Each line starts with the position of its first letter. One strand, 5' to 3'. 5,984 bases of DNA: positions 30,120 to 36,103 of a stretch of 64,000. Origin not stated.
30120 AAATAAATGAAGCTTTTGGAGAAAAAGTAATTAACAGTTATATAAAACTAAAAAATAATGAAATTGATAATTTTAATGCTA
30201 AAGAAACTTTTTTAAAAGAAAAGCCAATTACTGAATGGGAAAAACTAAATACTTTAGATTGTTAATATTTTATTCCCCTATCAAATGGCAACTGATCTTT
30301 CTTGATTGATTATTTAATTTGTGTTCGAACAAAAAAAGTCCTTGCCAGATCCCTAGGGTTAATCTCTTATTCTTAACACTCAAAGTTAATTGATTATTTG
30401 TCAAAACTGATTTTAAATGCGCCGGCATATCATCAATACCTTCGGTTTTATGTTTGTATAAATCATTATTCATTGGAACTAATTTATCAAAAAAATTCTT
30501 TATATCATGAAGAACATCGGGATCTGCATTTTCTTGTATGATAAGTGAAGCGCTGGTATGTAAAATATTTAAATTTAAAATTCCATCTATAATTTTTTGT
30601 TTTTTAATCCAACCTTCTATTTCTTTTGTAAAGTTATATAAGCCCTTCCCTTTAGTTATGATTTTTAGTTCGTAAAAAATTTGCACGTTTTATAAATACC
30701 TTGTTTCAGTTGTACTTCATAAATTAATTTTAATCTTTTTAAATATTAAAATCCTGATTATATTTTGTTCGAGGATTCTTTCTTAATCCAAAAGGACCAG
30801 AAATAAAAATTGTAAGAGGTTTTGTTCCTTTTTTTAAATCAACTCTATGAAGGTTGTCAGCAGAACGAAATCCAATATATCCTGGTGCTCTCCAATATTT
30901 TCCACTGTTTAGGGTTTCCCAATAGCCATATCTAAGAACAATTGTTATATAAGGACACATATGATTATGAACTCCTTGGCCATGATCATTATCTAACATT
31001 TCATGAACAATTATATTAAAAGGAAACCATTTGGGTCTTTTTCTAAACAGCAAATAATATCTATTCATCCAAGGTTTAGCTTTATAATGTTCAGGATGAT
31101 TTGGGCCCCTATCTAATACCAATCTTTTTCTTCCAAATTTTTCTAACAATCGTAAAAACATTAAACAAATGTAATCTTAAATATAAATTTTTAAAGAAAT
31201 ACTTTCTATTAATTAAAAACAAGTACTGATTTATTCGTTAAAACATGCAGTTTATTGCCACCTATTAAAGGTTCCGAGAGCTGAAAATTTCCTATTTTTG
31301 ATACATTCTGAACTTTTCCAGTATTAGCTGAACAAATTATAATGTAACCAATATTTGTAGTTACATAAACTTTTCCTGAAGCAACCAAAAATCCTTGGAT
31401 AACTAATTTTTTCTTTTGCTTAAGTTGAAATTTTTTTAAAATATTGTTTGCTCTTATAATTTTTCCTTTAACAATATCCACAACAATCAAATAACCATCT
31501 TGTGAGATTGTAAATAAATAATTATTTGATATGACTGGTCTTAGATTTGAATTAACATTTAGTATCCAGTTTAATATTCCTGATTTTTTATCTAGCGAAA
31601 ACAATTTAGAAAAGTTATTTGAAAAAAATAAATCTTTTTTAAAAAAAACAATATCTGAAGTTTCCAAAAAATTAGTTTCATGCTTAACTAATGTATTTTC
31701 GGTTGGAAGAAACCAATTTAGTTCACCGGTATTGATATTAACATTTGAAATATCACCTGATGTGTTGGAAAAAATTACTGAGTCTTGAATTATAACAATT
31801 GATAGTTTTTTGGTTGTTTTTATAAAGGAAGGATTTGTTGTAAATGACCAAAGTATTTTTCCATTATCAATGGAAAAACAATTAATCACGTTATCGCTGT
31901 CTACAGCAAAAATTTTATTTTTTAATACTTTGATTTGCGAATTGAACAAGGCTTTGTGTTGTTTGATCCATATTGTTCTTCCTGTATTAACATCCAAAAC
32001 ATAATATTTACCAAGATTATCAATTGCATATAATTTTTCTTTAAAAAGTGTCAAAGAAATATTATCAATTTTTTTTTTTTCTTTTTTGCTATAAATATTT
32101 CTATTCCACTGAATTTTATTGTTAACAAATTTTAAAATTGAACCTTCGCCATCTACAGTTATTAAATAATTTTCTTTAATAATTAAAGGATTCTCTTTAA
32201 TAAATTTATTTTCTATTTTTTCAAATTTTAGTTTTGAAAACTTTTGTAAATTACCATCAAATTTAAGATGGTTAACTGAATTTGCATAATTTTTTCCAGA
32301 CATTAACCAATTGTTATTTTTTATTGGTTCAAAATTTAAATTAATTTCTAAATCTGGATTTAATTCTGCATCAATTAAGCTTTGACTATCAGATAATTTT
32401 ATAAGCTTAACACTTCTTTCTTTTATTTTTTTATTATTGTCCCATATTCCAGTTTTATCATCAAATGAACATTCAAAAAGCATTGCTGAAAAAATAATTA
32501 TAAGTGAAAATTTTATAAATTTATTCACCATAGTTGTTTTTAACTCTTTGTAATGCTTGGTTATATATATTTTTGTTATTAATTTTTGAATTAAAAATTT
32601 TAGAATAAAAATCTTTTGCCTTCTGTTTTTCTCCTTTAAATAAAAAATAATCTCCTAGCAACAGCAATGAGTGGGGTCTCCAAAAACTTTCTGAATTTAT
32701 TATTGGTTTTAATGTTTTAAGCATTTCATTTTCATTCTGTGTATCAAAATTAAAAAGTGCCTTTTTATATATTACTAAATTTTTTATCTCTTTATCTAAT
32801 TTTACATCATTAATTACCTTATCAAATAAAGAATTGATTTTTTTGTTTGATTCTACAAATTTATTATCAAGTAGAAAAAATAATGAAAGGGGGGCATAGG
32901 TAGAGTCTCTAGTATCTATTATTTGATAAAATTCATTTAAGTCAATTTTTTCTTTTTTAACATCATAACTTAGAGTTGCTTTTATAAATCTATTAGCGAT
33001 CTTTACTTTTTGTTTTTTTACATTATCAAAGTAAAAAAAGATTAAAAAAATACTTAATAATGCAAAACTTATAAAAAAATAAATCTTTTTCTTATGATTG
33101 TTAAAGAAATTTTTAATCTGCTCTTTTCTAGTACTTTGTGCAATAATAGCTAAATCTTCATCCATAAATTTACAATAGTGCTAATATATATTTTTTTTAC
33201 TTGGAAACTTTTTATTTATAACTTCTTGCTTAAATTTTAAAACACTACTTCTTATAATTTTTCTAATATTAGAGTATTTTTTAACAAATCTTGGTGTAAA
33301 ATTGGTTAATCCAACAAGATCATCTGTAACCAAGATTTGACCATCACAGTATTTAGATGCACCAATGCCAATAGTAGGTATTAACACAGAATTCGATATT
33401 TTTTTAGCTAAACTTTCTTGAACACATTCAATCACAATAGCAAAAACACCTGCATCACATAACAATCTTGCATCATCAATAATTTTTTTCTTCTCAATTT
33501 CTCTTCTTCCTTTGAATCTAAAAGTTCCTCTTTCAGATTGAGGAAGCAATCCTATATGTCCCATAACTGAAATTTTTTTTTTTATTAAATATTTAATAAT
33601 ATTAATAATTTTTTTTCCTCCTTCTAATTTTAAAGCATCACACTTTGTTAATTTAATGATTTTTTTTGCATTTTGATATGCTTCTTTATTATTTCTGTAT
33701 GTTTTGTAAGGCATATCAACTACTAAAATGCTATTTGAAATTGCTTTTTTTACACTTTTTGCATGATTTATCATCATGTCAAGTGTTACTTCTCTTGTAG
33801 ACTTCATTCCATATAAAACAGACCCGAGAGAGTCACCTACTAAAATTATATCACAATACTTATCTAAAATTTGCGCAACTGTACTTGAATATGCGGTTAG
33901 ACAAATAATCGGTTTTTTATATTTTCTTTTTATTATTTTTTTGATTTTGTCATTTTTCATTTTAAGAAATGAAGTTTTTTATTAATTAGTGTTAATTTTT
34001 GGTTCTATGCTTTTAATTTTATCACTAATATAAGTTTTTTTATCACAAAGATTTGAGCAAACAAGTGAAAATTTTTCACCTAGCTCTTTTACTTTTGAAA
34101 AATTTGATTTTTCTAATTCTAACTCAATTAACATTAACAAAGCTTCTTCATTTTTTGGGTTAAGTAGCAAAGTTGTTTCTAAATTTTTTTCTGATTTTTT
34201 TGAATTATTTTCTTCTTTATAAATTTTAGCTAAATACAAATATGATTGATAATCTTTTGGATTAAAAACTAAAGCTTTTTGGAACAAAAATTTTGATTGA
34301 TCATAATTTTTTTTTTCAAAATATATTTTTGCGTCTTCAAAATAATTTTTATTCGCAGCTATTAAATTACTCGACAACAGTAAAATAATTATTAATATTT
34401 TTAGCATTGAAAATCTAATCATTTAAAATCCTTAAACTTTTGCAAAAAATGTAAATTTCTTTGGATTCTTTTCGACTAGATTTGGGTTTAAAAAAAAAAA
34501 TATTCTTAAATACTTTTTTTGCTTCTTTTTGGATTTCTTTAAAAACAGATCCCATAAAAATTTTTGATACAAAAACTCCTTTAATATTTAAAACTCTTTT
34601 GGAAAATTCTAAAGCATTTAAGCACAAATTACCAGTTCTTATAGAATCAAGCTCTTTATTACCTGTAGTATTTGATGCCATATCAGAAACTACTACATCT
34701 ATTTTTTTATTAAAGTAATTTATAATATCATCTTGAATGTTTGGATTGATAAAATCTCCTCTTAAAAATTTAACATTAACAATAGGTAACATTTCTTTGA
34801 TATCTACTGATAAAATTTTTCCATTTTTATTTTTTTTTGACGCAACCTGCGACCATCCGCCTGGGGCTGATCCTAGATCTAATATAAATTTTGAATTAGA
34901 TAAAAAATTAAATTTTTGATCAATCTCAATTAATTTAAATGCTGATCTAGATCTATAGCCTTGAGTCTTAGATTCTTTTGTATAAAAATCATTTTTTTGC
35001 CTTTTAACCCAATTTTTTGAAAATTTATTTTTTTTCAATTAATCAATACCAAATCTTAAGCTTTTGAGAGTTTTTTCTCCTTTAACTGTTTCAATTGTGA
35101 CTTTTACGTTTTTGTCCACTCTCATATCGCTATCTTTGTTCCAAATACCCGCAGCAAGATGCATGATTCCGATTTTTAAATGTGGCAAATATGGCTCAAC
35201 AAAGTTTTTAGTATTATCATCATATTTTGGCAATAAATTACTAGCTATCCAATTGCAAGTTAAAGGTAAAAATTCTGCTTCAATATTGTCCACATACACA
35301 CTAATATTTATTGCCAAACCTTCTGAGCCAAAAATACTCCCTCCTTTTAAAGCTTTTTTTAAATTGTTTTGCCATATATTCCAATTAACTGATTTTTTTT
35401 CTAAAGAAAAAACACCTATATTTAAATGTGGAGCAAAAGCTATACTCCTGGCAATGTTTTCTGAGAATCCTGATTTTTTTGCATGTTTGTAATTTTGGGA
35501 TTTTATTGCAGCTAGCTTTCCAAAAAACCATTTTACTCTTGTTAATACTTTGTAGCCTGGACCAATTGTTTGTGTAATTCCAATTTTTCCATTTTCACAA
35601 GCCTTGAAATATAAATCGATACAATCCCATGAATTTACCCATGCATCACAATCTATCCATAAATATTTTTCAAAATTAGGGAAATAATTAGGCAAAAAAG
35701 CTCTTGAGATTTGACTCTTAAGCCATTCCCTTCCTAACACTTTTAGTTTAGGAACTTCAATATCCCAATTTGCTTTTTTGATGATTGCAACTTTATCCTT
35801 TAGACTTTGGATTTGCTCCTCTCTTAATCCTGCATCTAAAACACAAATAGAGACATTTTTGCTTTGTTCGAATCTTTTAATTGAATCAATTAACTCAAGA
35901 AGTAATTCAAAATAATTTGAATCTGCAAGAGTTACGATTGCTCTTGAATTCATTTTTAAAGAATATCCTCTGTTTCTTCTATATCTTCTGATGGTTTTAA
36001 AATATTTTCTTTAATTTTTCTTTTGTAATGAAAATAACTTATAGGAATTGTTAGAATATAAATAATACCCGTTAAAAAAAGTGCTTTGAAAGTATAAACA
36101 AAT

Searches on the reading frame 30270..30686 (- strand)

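Call 47: search_protein_families(library=pfam, proteins=[window:30270-30686:-], max_evalue=0.000001)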
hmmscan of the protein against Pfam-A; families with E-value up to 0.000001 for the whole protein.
window:30270-30686:- (138 aa): 1 family
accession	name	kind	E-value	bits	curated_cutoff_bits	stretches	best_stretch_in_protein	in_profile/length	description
PF01894.22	UPF0047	-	2.2e-36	125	27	1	19-134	2-116/117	Uncharacterised protein family UPF0047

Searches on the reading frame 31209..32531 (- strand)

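Call 47: search_protein_families(library=pfam, proteins=[window:31209-32531:-], max_evalue=0.000001)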
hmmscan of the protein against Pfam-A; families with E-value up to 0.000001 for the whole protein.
window:31209-32531:- (440 aa): 2 families
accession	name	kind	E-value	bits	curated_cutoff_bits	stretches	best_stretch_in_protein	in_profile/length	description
PF13360.13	PQQ_2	-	5e-20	72.6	27.6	1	157-361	27-232/233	Outer membrane protein assembly factor BamB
PF13570.13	Beta-prop_ACSF4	-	8.5e-14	52.1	133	1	172-430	69-317/329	Beta-alanine-activating enzyme, beta-propeller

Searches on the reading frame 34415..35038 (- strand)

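Call 48: search_protein_families(library=pfam, proteins=[window:34415-35038:-], max_evalue=0.000001)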
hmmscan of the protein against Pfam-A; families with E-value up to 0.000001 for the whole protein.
window:34415-35038:- (207 aa): 1 family
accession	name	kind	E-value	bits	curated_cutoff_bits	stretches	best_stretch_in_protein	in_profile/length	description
PF01728.25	FtsJ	-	3e-55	187.4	24.1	1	28-201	1-180/181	FtsJ-like methyltransferase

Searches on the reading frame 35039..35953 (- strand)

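Call 48: search_protein_families(library=pfam, proteins=[window:35039-35953:-], max_evalue=0.000001)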
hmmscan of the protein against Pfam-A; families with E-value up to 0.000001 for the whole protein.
window:35039-35953:- (304 aa): 1 family
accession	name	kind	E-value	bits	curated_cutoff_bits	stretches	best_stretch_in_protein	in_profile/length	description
PF01501.26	Glyco_transf_8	-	1.9e-08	34.7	24.3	1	6-108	2-113/253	Glycosyl transferase family 8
